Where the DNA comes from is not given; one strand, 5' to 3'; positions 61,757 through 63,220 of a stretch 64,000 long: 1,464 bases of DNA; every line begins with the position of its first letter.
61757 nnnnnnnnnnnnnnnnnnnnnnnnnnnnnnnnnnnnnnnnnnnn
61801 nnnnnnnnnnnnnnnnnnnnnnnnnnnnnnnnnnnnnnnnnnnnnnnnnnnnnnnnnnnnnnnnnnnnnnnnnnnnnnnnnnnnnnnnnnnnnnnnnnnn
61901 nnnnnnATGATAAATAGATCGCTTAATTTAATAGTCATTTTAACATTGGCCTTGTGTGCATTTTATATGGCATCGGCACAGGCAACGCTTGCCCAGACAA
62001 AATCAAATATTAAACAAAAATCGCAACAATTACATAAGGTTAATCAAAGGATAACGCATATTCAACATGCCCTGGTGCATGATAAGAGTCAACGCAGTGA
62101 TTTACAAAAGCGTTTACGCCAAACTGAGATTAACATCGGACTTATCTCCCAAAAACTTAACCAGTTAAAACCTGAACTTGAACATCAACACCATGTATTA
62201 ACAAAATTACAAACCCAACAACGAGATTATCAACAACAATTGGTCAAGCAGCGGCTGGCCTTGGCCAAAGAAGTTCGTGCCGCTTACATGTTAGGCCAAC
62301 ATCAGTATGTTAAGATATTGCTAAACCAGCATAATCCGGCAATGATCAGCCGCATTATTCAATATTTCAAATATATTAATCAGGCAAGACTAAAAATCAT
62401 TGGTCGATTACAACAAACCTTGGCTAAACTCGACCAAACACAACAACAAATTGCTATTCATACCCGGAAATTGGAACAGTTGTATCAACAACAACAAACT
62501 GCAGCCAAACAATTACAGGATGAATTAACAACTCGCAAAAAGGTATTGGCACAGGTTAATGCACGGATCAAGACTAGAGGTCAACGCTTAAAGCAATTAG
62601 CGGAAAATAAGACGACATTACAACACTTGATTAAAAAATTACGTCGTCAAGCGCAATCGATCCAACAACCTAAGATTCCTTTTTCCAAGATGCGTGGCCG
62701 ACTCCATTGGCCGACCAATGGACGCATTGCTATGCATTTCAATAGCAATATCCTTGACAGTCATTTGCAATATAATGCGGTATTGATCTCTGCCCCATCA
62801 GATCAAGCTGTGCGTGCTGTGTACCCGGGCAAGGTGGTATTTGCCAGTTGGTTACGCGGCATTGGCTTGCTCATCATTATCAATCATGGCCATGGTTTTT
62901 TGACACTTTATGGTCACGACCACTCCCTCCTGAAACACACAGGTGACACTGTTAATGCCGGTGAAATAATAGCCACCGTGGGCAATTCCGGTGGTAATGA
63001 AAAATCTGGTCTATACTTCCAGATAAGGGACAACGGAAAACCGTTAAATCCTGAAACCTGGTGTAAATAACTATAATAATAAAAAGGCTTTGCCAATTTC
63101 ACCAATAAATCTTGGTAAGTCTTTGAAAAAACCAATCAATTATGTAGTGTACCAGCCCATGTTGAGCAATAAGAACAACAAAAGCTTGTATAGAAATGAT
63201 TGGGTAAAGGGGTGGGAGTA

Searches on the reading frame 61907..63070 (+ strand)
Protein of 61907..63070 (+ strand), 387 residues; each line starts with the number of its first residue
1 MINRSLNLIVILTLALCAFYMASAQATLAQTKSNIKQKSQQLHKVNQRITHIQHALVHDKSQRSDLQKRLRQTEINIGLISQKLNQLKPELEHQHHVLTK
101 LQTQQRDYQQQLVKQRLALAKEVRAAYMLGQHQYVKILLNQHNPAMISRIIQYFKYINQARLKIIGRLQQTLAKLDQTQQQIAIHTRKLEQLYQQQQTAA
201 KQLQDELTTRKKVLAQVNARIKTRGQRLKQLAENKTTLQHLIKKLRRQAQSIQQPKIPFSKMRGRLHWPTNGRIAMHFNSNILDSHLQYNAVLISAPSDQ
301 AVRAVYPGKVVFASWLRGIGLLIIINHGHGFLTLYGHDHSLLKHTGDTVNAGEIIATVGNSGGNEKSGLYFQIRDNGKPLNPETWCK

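Call 84: search_protein_families(library=pfam, proteins=[window:61907-63070:+], max_evalue=0.00001)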
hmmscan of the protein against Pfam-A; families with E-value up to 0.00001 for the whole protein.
window:61907-63070:+ (387 aa): 1 family
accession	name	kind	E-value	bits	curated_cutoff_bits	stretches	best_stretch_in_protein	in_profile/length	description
PF01551.29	Peptidase_M23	-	5e-25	88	28.7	1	290-382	4-96/96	Peptidase family M23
